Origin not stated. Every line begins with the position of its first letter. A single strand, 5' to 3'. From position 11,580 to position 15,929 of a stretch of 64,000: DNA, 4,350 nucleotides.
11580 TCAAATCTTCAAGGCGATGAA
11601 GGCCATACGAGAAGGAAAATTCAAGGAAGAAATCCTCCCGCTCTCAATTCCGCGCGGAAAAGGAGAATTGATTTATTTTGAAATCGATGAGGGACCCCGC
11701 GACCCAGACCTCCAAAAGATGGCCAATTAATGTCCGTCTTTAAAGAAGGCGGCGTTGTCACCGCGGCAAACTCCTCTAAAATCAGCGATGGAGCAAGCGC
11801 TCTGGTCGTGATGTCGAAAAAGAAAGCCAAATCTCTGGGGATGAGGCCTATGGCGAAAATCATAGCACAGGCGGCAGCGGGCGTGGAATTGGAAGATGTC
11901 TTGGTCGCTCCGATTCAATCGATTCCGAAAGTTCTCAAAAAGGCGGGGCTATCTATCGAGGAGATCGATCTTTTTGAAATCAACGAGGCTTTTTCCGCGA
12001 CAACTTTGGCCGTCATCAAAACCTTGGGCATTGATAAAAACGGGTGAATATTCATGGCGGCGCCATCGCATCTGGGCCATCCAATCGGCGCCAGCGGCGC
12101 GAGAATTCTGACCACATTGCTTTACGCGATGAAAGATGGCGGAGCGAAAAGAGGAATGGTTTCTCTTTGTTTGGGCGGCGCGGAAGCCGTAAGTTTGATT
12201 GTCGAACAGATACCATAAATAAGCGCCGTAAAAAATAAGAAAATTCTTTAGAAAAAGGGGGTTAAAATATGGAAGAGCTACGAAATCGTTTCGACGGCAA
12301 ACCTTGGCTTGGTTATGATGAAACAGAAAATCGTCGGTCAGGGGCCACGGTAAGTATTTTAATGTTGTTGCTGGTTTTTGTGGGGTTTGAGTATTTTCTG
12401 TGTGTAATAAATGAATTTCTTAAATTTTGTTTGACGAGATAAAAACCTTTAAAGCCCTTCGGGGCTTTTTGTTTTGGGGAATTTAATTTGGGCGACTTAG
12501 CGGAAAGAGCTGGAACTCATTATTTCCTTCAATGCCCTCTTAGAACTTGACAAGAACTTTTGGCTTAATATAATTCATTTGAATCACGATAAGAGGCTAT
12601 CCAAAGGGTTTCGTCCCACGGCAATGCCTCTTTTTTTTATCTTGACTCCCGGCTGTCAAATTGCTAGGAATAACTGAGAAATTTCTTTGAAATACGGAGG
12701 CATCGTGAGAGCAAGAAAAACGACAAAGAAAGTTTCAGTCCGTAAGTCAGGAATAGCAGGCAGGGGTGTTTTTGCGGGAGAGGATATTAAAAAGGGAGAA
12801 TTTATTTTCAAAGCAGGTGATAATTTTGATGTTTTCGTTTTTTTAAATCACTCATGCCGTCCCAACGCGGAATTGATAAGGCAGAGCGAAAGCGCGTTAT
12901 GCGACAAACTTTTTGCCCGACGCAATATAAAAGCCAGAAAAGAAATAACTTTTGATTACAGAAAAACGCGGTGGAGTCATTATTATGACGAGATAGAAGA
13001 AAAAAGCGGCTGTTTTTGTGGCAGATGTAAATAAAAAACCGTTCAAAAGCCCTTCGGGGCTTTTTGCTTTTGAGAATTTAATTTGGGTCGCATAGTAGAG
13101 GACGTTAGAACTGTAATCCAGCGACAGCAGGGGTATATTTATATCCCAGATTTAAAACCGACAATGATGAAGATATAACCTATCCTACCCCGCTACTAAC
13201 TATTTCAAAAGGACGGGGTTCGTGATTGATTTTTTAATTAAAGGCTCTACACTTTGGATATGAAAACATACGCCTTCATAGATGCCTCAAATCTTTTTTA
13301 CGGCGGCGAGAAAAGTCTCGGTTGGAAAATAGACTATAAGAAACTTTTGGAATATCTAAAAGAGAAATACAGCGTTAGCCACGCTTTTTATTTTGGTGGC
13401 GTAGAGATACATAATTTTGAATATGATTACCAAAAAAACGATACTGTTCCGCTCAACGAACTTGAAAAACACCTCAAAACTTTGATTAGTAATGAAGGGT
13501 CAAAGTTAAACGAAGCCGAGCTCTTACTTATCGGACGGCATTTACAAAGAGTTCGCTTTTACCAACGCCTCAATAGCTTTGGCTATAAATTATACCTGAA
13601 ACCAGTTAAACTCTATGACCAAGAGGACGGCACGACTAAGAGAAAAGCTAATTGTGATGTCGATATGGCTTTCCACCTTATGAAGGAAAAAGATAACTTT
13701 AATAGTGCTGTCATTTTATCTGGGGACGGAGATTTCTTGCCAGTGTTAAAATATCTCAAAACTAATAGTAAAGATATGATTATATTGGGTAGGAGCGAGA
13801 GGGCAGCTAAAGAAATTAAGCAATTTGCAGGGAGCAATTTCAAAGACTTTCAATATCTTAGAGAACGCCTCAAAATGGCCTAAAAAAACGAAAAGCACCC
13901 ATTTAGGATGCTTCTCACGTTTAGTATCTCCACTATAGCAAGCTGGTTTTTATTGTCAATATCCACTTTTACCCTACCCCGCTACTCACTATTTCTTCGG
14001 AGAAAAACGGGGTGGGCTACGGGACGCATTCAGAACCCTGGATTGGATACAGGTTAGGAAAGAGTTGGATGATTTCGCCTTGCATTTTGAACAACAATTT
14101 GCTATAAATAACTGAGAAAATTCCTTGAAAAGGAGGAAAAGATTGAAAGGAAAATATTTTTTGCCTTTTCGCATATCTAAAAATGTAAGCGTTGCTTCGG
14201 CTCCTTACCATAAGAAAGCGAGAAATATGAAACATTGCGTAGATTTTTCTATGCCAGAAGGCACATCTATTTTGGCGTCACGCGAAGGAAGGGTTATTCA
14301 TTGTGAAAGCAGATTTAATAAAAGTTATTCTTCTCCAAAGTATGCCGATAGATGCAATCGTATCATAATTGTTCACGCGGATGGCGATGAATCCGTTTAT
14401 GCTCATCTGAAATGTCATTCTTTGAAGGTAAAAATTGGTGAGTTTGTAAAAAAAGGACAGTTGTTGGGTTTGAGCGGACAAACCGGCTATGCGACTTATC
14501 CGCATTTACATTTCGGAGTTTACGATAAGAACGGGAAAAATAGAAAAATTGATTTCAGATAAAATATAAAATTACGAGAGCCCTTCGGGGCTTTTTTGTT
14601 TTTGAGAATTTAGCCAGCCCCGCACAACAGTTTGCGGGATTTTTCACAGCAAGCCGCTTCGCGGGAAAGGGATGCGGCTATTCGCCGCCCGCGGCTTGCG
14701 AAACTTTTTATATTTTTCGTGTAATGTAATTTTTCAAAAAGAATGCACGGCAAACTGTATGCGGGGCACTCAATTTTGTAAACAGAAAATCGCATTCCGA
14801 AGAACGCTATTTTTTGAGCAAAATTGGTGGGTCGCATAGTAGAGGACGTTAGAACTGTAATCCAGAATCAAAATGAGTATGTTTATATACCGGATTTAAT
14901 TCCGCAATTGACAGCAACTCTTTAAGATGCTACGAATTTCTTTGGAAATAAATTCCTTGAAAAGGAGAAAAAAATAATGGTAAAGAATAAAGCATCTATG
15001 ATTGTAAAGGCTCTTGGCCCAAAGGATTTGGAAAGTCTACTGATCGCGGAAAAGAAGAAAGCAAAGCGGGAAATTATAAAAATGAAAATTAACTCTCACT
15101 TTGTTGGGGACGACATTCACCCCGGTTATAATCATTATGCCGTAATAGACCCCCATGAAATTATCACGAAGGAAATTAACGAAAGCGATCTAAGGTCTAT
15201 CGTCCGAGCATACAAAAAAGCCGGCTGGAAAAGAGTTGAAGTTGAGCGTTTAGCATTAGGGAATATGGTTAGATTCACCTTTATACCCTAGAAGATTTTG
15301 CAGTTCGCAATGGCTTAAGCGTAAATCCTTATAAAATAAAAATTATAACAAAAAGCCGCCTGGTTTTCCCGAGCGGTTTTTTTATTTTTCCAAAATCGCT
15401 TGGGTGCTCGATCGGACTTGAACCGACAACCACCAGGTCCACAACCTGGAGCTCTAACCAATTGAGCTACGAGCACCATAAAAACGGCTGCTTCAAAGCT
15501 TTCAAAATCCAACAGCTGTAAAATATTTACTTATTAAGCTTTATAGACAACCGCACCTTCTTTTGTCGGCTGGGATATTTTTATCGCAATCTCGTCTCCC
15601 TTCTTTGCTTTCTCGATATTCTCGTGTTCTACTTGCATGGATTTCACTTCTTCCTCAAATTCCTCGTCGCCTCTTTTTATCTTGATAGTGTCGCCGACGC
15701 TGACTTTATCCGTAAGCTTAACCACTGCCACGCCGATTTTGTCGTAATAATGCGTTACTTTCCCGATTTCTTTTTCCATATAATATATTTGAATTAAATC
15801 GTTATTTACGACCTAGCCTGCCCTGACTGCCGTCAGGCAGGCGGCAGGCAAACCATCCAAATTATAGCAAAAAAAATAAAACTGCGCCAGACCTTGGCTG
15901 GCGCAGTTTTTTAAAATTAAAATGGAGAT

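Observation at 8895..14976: Conserved promoter + 5'UTR box (P2) shared by six unrelated genes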

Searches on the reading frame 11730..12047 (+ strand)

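Call 100: search_protein_families(library=pfam, proteins=[window:11730-12047:+], max_evalue=0.001)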
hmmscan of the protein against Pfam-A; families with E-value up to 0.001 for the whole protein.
window:11730-12047:+ (105 aa): 3 families
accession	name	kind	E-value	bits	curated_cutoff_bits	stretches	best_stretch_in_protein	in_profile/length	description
PF02803.24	Thiolase_C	-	1.4e-17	64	27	1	39-103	2-66/123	Thiolase, C-terminal domain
PF00108.29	Thiolase_N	-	3.5e-08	33.6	26.4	1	3-30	232-259/260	Thiolase, N-terminal domain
PF22691.2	Thiolase_C_1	-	0.00059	20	28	0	63-105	22-64/144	Thiolase C-terminal domain-like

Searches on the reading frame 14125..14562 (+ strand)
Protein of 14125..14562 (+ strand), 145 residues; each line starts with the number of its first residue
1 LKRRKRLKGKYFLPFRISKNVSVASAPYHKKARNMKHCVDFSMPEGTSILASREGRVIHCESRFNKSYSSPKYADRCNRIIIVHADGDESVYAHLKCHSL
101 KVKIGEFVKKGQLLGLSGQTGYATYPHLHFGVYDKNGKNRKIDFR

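Call 14: search_protein_families(library=pfam, proteins=[window:14125-14562:+], max_evalue=0.01)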
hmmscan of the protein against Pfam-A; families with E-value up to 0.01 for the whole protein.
window:14125-14562:+ (145 aa): 1 family
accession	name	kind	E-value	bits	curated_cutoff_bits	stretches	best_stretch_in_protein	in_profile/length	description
PF01551.29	Peptidase_M23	-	6.5e-21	74.8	28.7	1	36-138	3-92/96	Peptidase family M23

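Call 43: find_homologous_proteins(query=window:14143-14562:+, max_evalue=1e-10)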
Query window:14143-14562:+ (139 aa): 62 proteins with E <= 1e-10 among 73 candidates.
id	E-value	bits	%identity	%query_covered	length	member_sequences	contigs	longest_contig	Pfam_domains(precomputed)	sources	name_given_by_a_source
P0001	5.8e-90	316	100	100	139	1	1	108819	PF01551.30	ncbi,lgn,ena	-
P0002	1.8e-69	250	80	99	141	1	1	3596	PF01551.30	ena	-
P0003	7.3e-64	232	71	100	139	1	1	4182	PF01551.30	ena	-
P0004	1.6e-47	179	56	99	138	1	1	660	PF01551.30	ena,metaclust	metaclust:\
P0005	6.8e-47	177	50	99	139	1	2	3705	PF01551.30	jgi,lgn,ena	-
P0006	1.3e-44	169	57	97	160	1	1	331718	PF01551.30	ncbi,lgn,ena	-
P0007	1.6e-44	169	55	99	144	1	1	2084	PF01551.30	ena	-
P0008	1.1e-43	166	54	97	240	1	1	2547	PF01551.30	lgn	-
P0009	1.1e-43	166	52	97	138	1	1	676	PF01551.30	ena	-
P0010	1.5e-43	166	55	99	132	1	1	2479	PF01551.30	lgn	-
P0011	5.4e-43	164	52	99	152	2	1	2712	PF01551.30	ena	-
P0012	7.7e-43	164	54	97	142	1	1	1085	PF01551.30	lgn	-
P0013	9.6e-43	163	52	94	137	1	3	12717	PF01551.30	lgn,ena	-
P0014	1.1e-42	163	55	98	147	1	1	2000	PF01551.30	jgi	-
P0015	1.5e-42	163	52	99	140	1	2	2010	PF01551.30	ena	-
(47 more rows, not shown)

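Call 44: find_encoding_contigs(protein=P0001, flank=10000, max_places=3)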
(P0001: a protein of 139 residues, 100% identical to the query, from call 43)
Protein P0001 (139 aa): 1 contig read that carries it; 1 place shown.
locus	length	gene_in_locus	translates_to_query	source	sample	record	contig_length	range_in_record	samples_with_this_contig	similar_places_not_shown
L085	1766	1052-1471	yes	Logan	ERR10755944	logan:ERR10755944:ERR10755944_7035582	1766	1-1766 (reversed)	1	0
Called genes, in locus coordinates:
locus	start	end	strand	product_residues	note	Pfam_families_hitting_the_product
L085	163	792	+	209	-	PF01936:NYN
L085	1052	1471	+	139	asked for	PF01551:Peptidase_M23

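Call 45: find_encoding_contigs(protein=P0002, flank=10000, max_places=3)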
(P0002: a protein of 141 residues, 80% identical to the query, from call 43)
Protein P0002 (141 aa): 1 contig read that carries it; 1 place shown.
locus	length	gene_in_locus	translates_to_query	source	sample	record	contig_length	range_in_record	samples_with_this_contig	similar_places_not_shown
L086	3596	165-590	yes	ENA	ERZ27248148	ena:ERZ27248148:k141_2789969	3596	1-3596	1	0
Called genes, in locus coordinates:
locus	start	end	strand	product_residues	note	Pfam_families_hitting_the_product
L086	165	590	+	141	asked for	PF01551:Peptidase_M23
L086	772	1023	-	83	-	-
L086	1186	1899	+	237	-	PF01522:Polysacc_deac_1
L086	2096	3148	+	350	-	PF13200:DUF4015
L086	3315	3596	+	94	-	?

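Call 46: find_encoding_contigs(protein=P0003, flank=10000, max_places=3)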
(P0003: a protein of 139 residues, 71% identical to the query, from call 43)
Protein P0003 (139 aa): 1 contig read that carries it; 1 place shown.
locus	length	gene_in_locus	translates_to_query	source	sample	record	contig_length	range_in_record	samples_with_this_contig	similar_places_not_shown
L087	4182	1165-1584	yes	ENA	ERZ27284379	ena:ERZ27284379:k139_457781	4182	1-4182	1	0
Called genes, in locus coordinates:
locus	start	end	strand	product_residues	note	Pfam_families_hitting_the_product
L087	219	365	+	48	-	-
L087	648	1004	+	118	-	-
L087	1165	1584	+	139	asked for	PF01551:Peptidase_M23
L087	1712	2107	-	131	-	PF00856:SET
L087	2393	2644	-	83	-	-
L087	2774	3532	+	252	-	PF01522:Polysacc_deac_1, PF10096:DUF2334 (weak)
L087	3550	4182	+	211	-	?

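Call 51: find_encoding_contigs(protein=P0006, flank=10000, max_places=2)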
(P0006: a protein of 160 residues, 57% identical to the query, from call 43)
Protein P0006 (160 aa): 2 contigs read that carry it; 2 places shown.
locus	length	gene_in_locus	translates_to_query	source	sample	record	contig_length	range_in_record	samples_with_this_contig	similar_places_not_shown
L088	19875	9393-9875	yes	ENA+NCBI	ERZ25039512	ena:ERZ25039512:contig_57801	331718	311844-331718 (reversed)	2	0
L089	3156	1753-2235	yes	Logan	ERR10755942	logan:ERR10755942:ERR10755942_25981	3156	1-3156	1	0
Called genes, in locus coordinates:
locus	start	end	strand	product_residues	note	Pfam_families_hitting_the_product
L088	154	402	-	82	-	PF01588:tRNA_bind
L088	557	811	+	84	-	-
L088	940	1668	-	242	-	PF07516:SecA_SW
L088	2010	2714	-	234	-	PF01043:SecA_PP_bind, PF07517:SecA_DEAD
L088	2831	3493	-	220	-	PF07517:SecA_DEAD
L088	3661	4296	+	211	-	-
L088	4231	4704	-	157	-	PF02482:Ribosomal_S30AE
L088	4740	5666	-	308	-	PF01565:FAD_binding_4, PF02873:MurB_C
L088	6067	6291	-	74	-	-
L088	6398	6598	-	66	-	-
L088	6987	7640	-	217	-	PF04138:GtrA_DPMS_TM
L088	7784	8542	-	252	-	PF04402:SIMPL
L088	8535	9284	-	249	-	PF00121:TIM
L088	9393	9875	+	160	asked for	PF01551:Peptidase_M23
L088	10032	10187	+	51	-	-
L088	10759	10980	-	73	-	-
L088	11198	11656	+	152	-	-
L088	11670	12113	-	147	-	PF05866:RusA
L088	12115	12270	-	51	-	-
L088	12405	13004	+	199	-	-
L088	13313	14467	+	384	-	PF01555:N6_N4_Mtase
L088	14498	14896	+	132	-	-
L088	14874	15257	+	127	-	-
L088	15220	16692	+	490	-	-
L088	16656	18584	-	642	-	PF00239:Resolvase, PF07508:Recombinase, PF13408:Zn_ribbon_recom (weak)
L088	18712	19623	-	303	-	PF18899:DUF5655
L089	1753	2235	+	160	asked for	PF01551:Peptidase_M23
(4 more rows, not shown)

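Call 52: find_encoding_contigs(protein=P0013, flank=10000, max_places=3)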
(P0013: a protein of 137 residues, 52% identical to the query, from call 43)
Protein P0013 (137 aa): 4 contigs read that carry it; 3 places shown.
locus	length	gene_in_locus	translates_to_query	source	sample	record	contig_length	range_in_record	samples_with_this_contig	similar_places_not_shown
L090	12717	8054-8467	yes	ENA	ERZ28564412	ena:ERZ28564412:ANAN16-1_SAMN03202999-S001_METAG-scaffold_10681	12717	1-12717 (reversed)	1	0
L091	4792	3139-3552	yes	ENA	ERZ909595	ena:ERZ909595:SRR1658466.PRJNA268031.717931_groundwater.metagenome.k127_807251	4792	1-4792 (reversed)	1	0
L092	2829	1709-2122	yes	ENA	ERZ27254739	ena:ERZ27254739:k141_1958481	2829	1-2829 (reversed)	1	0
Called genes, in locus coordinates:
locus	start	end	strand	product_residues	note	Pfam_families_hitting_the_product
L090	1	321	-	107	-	?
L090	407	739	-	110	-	-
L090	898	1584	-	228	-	-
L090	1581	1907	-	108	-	PF18908:DUF5663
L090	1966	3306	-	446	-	-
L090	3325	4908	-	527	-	-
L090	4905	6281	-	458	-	-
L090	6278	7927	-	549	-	-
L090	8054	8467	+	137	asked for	PF01551:Peptidase_M23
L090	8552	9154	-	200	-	PF00702:Hydrolase, PF13419:HAD_2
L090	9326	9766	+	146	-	PF00293:NUDIX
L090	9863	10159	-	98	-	-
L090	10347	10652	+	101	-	-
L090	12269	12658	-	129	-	-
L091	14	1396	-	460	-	-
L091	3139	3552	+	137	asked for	PF01551:Peptidase_M23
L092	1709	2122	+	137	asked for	PF01551:Peptidase_M23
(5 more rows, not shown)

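Call 73: search_protein_families(library=pfam, proteins=[L087:648-1004:+, L087:1712-2107:-], max_evalue=0.01)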
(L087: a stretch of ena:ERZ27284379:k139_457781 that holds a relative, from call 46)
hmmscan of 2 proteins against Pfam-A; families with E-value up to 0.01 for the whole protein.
L087:648-1004:+ (118 aa): 0 families

L087:1712-2107:- (131 aa): 1 family
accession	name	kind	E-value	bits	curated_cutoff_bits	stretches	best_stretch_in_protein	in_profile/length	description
PF00856.33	SET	-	5.8e-12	46.4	22.4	1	18-116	1-105/105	SET domain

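Call 74: search_protein_families(library=phrogs, proteins=[L087:648-1004:+, window:14143-14562:+], max_evalue=0.001)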
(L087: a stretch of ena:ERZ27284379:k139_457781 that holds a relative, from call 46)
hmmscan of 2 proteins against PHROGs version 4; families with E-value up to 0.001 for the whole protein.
L087:648-1004:+ (118 aa): 0 families

window:14143-14562:+ (139 aa): 21 families
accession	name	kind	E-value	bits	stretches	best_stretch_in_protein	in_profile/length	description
phrog_7767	-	other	4.1e-19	70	1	27-130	17-109/194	metallo-endopeptidase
phrog_6700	-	lysis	1.6e-17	62.8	1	19-130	2615-2715/2898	endolysin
phrog_10030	-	tail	1.9e-16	59.6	1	17-127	1901-2006/2105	tail length tape measure protein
phrog_16615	-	other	4.8e-14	53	1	26-127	415-505/529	peptidase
phrog_3578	-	lysis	6.5e-13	49.8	1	24-134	230-344/405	endolysin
phrog_28672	-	other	1.2e-12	48.2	1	21-127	279-374/397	metallo-endopeptidase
phrog_21656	-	other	3.4e-12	46.2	1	5-132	609-735/1022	peptidase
phrog_14988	-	other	2e-10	41.9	1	25-132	28-132/272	peptidase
phrog_11037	-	unknown function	1.1e-09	39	1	7-133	171-290/365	-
phrog_1067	-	head and packaging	1.2e-09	38.2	1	31-135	763-853/991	minor head protein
phrog_33207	-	other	3.1e-09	38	1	29-133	27-122/240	metallo-endopeptidase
phrog_23188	-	tail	9.6e-08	29.9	1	28-130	3160-3253/5002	tail length tape measure protein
phrog_8537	-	unknown function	1.4e-07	32.2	1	70-134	45-107/384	-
phrog_4070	-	tail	3.7e-07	29.6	1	26-131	621-716/989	tail length tape measure protein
phrog_880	-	lysis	7.3e-07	29.9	1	22-129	21-122/435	endolysin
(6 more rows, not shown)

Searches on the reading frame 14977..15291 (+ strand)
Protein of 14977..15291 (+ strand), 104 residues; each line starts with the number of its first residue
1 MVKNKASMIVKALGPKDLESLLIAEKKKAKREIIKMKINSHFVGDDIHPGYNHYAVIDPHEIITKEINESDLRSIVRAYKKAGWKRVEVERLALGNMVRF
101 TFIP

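Call 13: find_encoding_contigs(protein=window:14977-15291:+, flank=10000, max_places=6)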
Protein window:14977-15291:+ (104 aa): no gene with exactly this product is on record in the collection.

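Call 14: search_protein_families(library=pfam, proteins=[window:14977-15291:+], max_evalue=0.01)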
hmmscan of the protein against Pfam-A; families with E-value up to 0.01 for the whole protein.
window:14977-15291:+ (104 aa): 0 families

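Call 74: search_protein_families(library=phrogs, proteins=[window:14977-15291:+], max_evalue=0.001)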
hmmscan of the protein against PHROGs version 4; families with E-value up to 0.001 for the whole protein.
window:14977-15291:+ (104 aa): 0 families

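Call 98: search_protein_families(library=ncbifam, proteins=[window:14977-15291:+], max_evalue=0.01)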
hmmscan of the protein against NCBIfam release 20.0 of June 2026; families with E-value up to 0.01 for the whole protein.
window:14977-15291:+ (104 aa): 0 families

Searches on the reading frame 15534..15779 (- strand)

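Call 100: search_protein_families(library=pfam, proteins=[window:15534-15779:-], max_evalue=0.001)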
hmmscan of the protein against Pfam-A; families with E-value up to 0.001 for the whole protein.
window:15534-15779:- (81 aa): 2 families
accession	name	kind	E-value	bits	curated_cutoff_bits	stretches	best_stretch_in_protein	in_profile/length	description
PF16325.11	Peptidase_U32_C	-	3.5e-05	24.3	28.2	1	5-76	6-80/83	Peptidase family U32 C-terminal domain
PF14578.12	GTP_EFTU_D4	-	0.00059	20.1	23.8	0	24-73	28-80/86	Elongation factor Tu domain 4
